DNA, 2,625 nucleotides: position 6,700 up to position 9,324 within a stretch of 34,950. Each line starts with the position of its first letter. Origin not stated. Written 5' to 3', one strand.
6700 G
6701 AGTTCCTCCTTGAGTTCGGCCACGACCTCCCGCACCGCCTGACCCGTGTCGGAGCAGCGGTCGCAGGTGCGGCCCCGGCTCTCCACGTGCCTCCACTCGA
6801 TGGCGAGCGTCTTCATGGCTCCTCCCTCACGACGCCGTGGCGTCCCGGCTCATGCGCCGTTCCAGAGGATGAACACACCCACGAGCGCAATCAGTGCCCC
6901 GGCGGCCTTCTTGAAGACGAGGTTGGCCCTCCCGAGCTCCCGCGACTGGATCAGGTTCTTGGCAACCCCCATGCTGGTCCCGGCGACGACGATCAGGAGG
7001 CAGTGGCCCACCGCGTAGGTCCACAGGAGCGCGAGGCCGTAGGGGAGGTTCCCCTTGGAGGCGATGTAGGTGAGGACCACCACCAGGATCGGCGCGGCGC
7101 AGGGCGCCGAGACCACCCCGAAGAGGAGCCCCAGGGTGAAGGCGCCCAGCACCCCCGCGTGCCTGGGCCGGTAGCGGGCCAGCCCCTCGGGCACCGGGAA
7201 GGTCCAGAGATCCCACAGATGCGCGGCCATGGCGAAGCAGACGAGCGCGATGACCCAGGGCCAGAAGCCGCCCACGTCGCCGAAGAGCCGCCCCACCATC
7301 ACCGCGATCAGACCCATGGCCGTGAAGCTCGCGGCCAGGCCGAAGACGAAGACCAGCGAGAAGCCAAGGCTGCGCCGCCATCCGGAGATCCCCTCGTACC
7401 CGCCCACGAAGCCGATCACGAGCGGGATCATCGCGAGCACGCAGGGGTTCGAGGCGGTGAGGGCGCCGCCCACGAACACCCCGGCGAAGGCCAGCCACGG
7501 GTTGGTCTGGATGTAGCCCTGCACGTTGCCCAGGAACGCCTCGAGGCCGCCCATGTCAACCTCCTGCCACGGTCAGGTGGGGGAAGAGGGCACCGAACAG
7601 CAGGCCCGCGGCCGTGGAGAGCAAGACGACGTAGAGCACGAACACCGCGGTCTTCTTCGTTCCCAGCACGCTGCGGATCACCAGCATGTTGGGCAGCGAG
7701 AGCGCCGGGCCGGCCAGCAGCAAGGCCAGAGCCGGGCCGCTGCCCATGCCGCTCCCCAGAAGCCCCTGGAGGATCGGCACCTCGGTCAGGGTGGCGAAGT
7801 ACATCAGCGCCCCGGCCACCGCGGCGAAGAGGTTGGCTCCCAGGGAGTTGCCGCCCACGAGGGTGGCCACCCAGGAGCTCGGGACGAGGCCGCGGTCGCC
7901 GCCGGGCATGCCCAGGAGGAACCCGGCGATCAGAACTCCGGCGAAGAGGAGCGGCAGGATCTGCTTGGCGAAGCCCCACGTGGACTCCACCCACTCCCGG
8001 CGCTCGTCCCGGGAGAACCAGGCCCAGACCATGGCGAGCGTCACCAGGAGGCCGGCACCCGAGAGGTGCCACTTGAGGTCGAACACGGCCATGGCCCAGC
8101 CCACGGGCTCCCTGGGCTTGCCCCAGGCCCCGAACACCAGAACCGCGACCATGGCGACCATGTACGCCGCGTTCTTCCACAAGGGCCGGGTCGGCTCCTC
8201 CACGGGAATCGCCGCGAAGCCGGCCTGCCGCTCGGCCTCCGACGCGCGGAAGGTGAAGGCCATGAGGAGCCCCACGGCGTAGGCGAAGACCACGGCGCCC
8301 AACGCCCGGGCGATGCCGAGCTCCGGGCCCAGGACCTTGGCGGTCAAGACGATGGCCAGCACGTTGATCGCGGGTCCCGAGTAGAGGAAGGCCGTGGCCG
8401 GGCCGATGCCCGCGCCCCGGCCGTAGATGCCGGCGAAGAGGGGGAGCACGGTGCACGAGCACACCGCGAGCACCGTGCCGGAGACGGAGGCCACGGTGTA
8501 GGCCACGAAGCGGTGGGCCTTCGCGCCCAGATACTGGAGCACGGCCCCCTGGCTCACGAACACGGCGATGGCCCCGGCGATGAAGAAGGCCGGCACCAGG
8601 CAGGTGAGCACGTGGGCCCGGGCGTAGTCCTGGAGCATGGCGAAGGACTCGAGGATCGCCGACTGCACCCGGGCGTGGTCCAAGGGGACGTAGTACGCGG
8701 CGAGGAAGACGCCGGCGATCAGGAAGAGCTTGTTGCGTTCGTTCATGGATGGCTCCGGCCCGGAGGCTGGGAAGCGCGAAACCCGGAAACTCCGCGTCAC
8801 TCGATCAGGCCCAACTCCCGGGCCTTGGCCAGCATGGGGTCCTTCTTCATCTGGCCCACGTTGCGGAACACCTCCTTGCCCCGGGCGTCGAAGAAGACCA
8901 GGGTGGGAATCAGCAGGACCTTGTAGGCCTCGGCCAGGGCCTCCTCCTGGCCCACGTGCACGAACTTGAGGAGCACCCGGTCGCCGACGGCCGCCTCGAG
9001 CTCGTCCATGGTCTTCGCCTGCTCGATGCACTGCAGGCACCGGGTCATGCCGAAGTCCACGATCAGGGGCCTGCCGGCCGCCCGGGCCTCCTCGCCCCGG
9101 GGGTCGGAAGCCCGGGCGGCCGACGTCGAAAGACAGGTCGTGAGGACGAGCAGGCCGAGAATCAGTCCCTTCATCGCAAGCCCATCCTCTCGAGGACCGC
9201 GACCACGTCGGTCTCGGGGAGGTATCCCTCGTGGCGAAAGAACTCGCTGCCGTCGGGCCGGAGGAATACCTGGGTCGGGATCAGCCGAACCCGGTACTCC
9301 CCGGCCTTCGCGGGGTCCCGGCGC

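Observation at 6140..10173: ArsR-linked seven-gene envelope thiol relay operon: three exported thioredoxin-fold proteins, an ArsP-like CxC permease, CcdA, DUF2703 and a mini-thioredoxin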

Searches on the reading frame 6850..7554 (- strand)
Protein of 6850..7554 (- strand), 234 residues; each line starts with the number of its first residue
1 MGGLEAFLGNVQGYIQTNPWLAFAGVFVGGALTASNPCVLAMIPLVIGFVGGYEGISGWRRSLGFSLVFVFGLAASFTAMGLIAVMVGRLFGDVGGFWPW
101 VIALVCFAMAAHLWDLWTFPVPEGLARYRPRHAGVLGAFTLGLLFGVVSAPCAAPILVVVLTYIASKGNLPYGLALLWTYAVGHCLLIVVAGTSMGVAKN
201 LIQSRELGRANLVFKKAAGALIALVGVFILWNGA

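Call 4: search_protein_families(library=pfam, proteins=[window:6850-7554:-], max_evalue=0.01)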
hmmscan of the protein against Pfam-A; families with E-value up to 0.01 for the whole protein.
window:6850-7554:- (234 aa): 1 family
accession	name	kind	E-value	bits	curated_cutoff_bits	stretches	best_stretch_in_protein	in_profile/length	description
PF02683.22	DsbD_TM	-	3.2e-20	72.8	27.1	1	20-196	2-186/219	Cytochrome C biogenesis protein transmembrane domain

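Call 5: search_protein_families(library=ncbifam, proteins=[window:6850-7554:-], max_evalue=0.01)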
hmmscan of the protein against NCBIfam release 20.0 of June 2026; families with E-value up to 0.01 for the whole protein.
window:6850-7554:- (234 aa): 3 families
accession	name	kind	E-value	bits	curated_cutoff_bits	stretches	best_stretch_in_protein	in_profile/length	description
NF045694.1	seleno_TsoB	exception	1.6e-22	79.3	805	1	21-196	183-360/572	rhodanese/DsbD fusion-like selenoprotein TsoB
NF001419.0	PRK00293.1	subfamily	1e-18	67.3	330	1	19-194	169-351/574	protein-disulfide reductase DsbD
NF040495.1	tranport_ArsG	equivalog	3.9e-07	29.7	200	1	23-231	7-222/225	aromatic aminobenezylarsenical efflux permease ArsG family transporter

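Call 34: find_homologous_proteins(query=window:6850-7554:-, max_evalue=1e-10)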
Query window:6850-7554:- (234 aa): 2310 proteins with E <= 1e-10 among 7759 candidates; the best 120 are listed.
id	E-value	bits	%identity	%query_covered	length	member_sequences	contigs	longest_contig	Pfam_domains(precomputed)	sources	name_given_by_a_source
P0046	1.7e-139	481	96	100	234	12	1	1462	PF02683.23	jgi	-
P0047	8.2e-138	476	94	100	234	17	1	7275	PF02683.23,PF13386.13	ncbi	ncbi:MAG: cytochrome c biogenesis CcdA family protein [Deferrisomatales bacterium]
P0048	1.6e-137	475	94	100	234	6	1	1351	PF02683.23,PF13386.13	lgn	-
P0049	3.4e-131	454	90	100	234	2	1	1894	PF02683.23,PF13386.13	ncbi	-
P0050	1.4e-130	452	90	100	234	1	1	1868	PF02683.23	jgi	-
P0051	3.6e-130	451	90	100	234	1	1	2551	PF02683.23,PF13386.13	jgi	-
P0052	1.5e-129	449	88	100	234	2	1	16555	PF02683.23,PF13386.13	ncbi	ncbi:MAG: cytochrome c biogenesis CcdA family protein [Deferrisomatales bacterium]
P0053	2.0e-128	445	88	100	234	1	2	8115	PF02683.23,PF13386.13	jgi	jgi:cytochrome c biogenesis protein CcdA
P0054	8.9e-128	443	88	100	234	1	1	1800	PF02683.23,PF13386.13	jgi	-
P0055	8.7e-127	440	87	99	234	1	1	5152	PF02683.23,PF13386.13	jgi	jgi:cytochrome c biogenesis protein CcdA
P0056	1.6e-126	439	87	100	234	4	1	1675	PF02683.23,PF13386.13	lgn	-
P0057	3.2e-125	435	87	100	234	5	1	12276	PF02683.23,PF13386.13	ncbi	ncbi:MAG: cytochrome c biogenesis CcdA family protein [Deferrisomatales bacterium]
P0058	5.4e-125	434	85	100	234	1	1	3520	PF02683.23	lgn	-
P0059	1.1e-124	433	85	100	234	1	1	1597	PF02683.23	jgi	jgi:cytochrome c biogenesis protein CcdA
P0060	6.5e-124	430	86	99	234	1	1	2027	PF02683.23,PF13386.13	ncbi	-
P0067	3.5e-122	425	86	99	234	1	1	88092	PF02683.23,PF13386.13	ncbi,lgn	ncbi:cytochrome c biogenesis CcdA family protein [Deferrisoma palaeochoriense]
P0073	1.3e-118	413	86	96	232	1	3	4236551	PF02683.23,PF13386.13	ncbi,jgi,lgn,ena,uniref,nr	ncbi:cytochrome c biogenesis CcdA family protein [Deferrisoma camini]|uniref:cytochrome c biogenesis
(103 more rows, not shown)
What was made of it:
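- Sources annotate g5 as 'cytochrome c biogenesis CcdA family protein' (call 34).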

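Call 36: find_related_loci(query=A2, collection=genome_contigs, flank=10000)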
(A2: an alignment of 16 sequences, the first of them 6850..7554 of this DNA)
Query A2 (234 aa) in genome_contigs; peptide patterns used: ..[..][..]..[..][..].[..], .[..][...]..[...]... (x = any residue, [..] = any of these).
372 stretches matched a pattern; 339 encode a relative of the query (tblastn E <= 1e-3); the best 80 are kept; 80 distinct loci.
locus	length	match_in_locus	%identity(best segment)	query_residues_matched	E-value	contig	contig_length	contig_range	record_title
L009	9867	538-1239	97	1-234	2e-145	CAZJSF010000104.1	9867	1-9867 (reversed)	MAG TPA_asm: uncultured Thermodesulfobacteriota bacterium isolate binchicken_co176_137 genome assembly, contig: NODE_521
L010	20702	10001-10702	94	1-234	8e-140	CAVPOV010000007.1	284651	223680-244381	MAG: uncultured delta proteobacterium isolate MFD09779.bin.2.257 genome assembly, contig: contig_4124, whole genome shot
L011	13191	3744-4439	86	1-232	1e-125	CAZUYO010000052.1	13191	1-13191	MAG TPA_asm: uncultured Thermodesulfobacteriota bacterium isolate SRP162660_co1_48 genome assembly, contig: NODE_3124_le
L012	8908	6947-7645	87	1-233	6e-123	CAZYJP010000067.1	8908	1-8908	MAG TPA_asm: uncultured Thermodesulfobacteriota bacterium isolate SRP217488_co1_45 genome assembly, contig: NODE_6878_le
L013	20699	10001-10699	86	1-233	7e-122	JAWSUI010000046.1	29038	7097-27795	MAG: Deferrisomatales bacterium isolate B4G8CH4-07 NODE_411_length_29038_cov_10.225788, whole genome shotgun sequence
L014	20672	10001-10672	86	7-230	9e-122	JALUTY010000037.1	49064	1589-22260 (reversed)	MAG: bacterium isolate 128-326_maxbin2_scaf2bin.054 128-326_scaffold_234_c1, whole genome shotgun sequence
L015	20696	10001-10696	81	1-232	9e-121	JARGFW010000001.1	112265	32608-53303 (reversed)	MAG: Deferrisomatales bacterium isolate C14-16 NODE_57_length_112265_cov_8.079039, whole genome shotgun sequence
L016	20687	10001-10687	80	4-232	1e-119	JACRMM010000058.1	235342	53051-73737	MAG: Deltaproteobacteria bacterium isolate NC_groundwater_1907_Pr3_S2p5_68_52 SR2-18-S2p5_coassembly_scaffold_274366, wh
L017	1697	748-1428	75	4-230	2e-115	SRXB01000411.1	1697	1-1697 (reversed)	MAG: bacterium isolate D1FMe1.002 contig-D1FMe1_4005_length_1697__6447, whole genome shotgun sequence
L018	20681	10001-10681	70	4-230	1e-96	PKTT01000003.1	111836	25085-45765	MAG: Deltaproteobacteria bacterium isolate BM512 sc_90, whole genome shotgun sequence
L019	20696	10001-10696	71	1-232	6e-106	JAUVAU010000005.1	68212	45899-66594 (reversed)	MAG: Deltaproteobacteria bacterium isolate CSMAG_227 CSMAG_227_k127_2414773_length_68212_cov_41.9828, whole genome shotg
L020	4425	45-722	57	5-231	8e-84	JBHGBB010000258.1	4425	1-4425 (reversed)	MAG: bacterium isolate SBS.BIN.55 SBSBIN55_contig_258, whole genome shotgun sequence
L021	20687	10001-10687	59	2-231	4e-83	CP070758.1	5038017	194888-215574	MAG: Gemmatimonadota bacterium isolate bin29 chromosome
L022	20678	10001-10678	56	4-230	1e-79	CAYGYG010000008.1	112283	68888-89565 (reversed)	MAG TPA_asm: uncultured bacterium isolate ERP119294_co1_15 genome assembly, contig: NODE_166_length_112283_cov_29.318218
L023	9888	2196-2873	54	4-230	1e-78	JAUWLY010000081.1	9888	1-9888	MAG: Candidatus Stahlbacteria bacterium isolate CSMAG_2384 CSMAG_2384_k141_542641_length_9888_cov_6.8013, whole genome s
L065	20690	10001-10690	52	4-232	2e-68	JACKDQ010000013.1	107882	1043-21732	MAG: Deltaproteobacteria bacterium isolate HK-STAS-MYXO-11 HK-STAS-MYXO-11_13, whole genome shotgun sequence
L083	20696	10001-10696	54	4-233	1e-66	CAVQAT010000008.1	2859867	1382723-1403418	MAG: uncultured delta proteobacterium isolate MFD03250.bin.2.60 genome assembly, contig: contig_6758, whole genome shotg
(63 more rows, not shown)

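Call 57: search_dna_similar(query=window:6850-7554:-, collection=plasmids, mode=protein, max_rows=30, max_evalue=0.00001)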
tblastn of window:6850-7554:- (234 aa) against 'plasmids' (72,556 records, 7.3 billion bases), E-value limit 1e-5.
Records with a match: 157; places in all: 162; records where one place covers at least 80% of the query: 128.
Best place of each record, by identity: <60% 157.
By first word of the organism name: Pseudosulfitobacter 63; Paracoccus 9; Escherichia 9; Sinorhizobium 7; Sulfitobacter 6; Roseovarius 5; Martelella 4; Pseudonocardia 4; Halomonas 4; Agrobacterium 3; and 35 more.
By predicted mobility (MOB-suite, as given by PLSDB): non-mobilizable 73; conjugative 66; mobilizable 18.
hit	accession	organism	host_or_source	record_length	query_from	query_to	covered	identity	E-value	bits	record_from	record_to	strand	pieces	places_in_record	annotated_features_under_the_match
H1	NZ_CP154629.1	Acetoanaerobium noterae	cell culture,Sludge of a digestion ...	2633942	4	233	98%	31.5%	1e-29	122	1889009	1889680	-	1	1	none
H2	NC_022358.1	Sulfuricella denitrificans skB26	-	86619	36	232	84%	32.5%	5e-14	78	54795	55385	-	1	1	cytochrome c biogenesis protein CcdA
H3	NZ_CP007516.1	Rubrobacter radiotolerans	-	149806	5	232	97%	27.9%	1e-6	56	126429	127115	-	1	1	cytochrome c biogenesis protein CcdA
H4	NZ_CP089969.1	Cereibacter azotoformans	Owen's River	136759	33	208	75%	35.7%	2e-15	82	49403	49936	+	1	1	cytochrome c biogenesis protein CcdA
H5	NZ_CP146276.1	Pelagibacterium nitratireducens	whole organism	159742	21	227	88%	30.1%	3e-9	64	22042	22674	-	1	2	cytochrome c biogenesis protein CcdA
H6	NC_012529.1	Deinococcus deserti VCD115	-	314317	16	233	93%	28.5%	4e-6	54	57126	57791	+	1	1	cytochrome c biogenesis protein CcdA | TlpA disulfide reductase family protein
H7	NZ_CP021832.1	Sinorhizobium meliloti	Medicago truncatula,Single Cell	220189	30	227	85%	31.3%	2e-6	56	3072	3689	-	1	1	cytochrome c biogenesis protein CcdA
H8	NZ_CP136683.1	Thalassospira lucentensis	Macrocystis pyrifera gametophyte,Whole ...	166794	19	225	88%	29.8%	9e-7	56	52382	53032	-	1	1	cytochrome c biogenesis protein CcdA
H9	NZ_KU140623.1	Sinorhizobium sp. M14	microbial mats from Zloty Stok gold mine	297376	10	230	94%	27.9%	1e-6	56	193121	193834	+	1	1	cytochrome c biogenesis protein CcdA | DsbA family protein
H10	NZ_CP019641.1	Planococcus lenghuensis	whole organism,crude oil-contamination ...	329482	26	230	88%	29.8%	9e-13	74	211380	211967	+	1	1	cytochrome c biogenesis CcdA family protein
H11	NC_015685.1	Afipia carboxidovorans OM5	-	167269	21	230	90%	28.8%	4e-6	54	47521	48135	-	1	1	cytochrome c biogenesis protein CcdA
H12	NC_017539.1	Afipia carboxidovorans OM4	-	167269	21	230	90%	28.8%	4e-6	54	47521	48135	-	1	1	cytochrome c biogenesis protein CcdA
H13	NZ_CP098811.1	Ensifer adhaerens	whole organism,soil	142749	27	224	85%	30.5%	7e-6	54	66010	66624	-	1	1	cytochrome c biogenesis protein CcdA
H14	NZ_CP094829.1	Acuticoccus sp. I52.16.1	pure culture,seawater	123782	18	230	91%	28.2%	1e-7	59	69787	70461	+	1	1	cytochrome c biogenesis protein CcdA | hypothetical protein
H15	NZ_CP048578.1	Agrobacterium tumefaciens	walnut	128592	24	230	88%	28.8%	5e-8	60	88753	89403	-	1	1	cytochrome c biogenesis protein CcdA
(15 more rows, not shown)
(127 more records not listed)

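Call 65: search_protein_families(library=pfam, proteins=[L083:10606-11184:+, L065:10698-11144:+], max_evalue=1)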
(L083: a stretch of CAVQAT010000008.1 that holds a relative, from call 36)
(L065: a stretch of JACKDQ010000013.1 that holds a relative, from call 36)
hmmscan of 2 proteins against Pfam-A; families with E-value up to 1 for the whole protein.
L083:10606-11184:+ (193 aa): 0 families

L065:10698-11144:+ (149 aa): 2 families
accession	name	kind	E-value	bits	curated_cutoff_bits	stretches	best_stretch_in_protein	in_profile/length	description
PF13098.12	Thioredoxin_2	-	0.031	15.1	27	1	94-148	44-104/104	Thioredoxin-like domain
PF02309.22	AUX_IAA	-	0.16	12.2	22.7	1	63-134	51-116/222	AUX/IAA family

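Call 79: find_encoding_contigs(protein=P0073, flank=9000, max_places=1)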
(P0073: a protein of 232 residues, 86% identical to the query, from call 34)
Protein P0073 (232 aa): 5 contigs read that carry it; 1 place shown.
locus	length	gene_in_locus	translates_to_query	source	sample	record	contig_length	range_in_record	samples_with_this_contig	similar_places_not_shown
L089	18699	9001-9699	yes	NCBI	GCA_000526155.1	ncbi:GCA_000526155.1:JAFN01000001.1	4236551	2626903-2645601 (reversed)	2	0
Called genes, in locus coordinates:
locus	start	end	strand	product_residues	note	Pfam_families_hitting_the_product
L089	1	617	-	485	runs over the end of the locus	PF17203:sCache_3_2, PF00672:HAMP, PF00512:HisKA, PF02518:HATPase_c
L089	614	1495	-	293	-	PF12974:Phosphonate-bd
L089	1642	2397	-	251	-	PF02353:CMAS, PF13489:Methyltransf_23, PF08241:Methyltransf_11, PF08242:Methyltransf_12, PF13649:Methyltransf_25, PF13847:Methyltransf_31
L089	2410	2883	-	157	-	PF25371:DUF7884, PF02353:CMAS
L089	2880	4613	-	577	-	PF00142:Fer4_NifH (weak), PF00448:SRP54 (faint), PF01656:CbiA, PF02374:ArsA_ATPase, PF13614:AAA_31, PF13191:AAA_16 (weak), PF13481:AAA_25 (weak), PF02374:ArsA_ATPase, +8 more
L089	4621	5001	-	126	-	PF06953:ArsD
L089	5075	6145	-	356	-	PF01758:SBF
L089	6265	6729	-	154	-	PF01451:LMWPc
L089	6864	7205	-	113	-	PF12840:HTH_20, PF01022:HTH_5, PF13412:HTH_24 (faint), PF09339:HTH_IclR (weak)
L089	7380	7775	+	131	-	-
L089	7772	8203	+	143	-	PF00085:Thioredoxin, PF13098:Thioredoxin_2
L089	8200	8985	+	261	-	PF01925:TauE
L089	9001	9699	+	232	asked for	PF02683:DsbD_TM, PF13386:DsbD_2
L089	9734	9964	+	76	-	PF13192:Thioredoxin_3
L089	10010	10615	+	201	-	PF02663:FmdE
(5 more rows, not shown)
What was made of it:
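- In cultured Deferrisoma camini it is divergent from arsR-arsC-acr3-arsD-arsA (call 79). D. camini adds arsD-arsA (call 79).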

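Call 80: find_encoding_contigs(protein=P0067, flank=9000, max_places=1)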
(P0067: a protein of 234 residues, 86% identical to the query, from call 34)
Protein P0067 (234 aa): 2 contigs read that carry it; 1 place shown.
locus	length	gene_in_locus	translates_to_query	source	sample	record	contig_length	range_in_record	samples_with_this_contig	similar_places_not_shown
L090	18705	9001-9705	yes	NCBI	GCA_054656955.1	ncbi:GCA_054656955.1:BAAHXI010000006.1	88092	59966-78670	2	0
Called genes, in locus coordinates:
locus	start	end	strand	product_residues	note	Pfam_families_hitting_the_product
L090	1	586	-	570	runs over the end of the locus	PF00142:Fer4_NifH (weak), PF00448:SRP54 (faint), PF00931:NB-ARC (faint), PF01656:CbiA, PF02374:ArsA_ATPase, PF13614:AAA_31, PF13191:AAA_16 (weak), PF02374:ArsA_ATPase, +9 more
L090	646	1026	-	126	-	PF06953:ArsD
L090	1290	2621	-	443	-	PF04055:Radical_SAM, PF13186:SPASM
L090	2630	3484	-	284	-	PF00582:Usp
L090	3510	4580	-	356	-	PF01758:SBF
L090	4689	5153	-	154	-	PF01451:LMWPc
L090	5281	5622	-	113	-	PF25213:HVO_A0261_N (faint), PF12840:HTH_20, PF01022:HTH_5, PF09339:HTH_IclR (weak)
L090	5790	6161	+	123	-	-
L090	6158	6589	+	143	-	PF13098:Thioredoxin_2, PF00085:Thioredoxin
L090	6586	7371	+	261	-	PF01925:TauE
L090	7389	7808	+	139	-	PF00085:Thioredoxin (weak), PF13098:Thioredoxin_2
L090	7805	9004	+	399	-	PF03773:ArsP_1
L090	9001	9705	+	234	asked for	PF02683:DsbD_TM, PF13386:DsbD_2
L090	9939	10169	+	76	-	PF13192:Thioredoxin_3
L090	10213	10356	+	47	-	-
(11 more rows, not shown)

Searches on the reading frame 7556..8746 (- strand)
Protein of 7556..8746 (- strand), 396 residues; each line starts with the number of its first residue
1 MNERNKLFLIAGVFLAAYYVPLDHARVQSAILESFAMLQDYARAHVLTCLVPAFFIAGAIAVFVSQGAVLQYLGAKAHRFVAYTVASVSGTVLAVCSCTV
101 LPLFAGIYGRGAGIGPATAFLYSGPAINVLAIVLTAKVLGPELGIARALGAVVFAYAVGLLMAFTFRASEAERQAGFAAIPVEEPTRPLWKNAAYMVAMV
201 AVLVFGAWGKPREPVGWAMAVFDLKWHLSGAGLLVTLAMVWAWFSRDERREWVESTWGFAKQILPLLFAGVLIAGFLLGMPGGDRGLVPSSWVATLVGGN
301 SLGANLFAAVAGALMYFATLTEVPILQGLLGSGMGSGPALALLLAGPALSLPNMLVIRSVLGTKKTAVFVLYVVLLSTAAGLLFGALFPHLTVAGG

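Call 4: search_protein_families(library=pfam, proteins=[window:7556-8746:-], max_evalue=0.01)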
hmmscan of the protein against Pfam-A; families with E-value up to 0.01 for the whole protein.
window:7556-8746:- (396 aa): 1 family
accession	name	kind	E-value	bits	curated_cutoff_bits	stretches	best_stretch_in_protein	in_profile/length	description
PF03773.19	ArsP_1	-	4.5e-75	253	32.3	1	33-385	3-293/294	Predicted permease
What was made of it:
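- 7556..8746 (-): g4: ArsP_1-family permease, 396 aa, with a membrane-embedded C96-S-C98 motif (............). Pfam ArsP_1 at 253 bits (call 4).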

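Call 5: search_protein_families(library=ncbifam, proteins=[window:7556-8746:-], max_evalue=0.01)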
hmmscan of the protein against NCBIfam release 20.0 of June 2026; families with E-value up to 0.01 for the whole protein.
window:7556-8746:- (396 aa): 2 families
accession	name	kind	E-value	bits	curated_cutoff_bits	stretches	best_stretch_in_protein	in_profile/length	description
NF033936.1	CuZnOut_SO0444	equivalog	1.1e-29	103.7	300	1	53-391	15-316/351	SO_0444 family Cu/Zn efflux transporter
NF040736.1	efflux_SaoE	equivalog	3.1e-29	102.3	325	2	48-170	20-139/352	efflux transporter SaoE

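Call 12: find_encoding_contigs(protein=window:7556-8746:-, flank=10000, max_places=6)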
Protein window:7556-8746:- (396 aa): no gene with exactly this product is on record in the collection.
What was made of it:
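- Tried and rejected: Exact-sequence look-up of the permease found nothing (call 12).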

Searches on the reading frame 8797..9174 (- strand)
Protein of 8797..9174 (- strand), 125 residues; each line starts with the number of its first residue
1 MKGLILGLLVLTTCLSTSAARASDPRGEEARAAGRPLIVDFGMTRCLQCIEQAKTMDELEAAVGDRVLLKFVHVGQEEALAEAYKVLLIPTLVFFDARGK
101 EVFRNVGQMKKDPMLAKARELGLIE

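Call 4: search_protein_families(library=pfam, proteins=[window:8797-9174:-], max_evalue=0.01)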
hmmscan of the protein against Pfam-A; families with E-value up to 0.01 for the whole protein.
window:8797-9174:- (125 aa): 5 families
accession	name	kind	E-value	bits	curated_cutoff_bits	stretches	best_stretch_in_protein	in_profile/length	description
PF13098.12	Thioredoxin_2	-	4.3e-09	37.1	27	1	31-115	2-101/104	Thioredoxin-like domain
PF00085.26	Thioredoxin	-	1.5e-07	31.8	23.5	1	34-117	18-100/103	Thioredoxin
PF13899.12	Thioredoxin_7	-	1.5e-05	25.4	27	1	28-97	11-83/83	Thioredoxin-like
PF07689.18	KaiB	-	0.0023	18.1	27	1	59-93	22-56/82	KaiB domain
PF07449.17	HyaE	-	0.0025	18.3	22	1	44-96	38-91/108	Hydrogenase-1 expression protein HyaE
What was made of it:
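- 8797..9174 (-): g3: exported thioredoxin, 125 aa, active site CLQC. It is a paralogue of g2. Pfam Thioredoxin_2 at 37.1 bits (call 4).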

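Call 5: search_protein_families(library=ncbifam, proteins=[window:8797-9174:-], max_evalue=0.01)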
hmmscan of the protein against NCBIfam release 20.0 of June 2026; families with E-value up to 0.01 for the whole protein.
window:8797-9174:- (125 aa): 7 families
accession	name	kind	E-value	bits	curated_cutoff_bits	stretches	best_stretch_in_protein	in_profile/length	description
TIGR01068.1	thioredoxin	equivalog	1.6e-10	41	96.8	1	32-114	12-93/101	thioredoxin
NF047697.1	ThioredTrxAClost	equivalog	5.8e-06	26.4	140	1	31-101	14-83/105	thioredoxin TrxA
NF045694.1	seleno_TsoB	exception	7.9e-06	24.2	805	1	28-102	468-550/572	rhodanese/DsbD fusion-like selenoprotein TsoB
NF001419.0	PRK00293.1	subfamily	9.6e-06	24.4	330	1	28-119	471-570/574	protein-disulfide reductase DsbD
NF008229.0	PRK10996.1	equivalog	0.00022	21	125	1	34-111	52-128/141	thioredoxin TrxC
TIGR02187.2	PDO_seleno_TRX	equivalog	0.0037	16.6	185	1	44-99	28-82/209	protein disulfide oxidoreductase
NF006898.0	PRK09381.1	equivalog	0.0049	17.2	138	1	36-111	23-97/109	thioredoxin TrxA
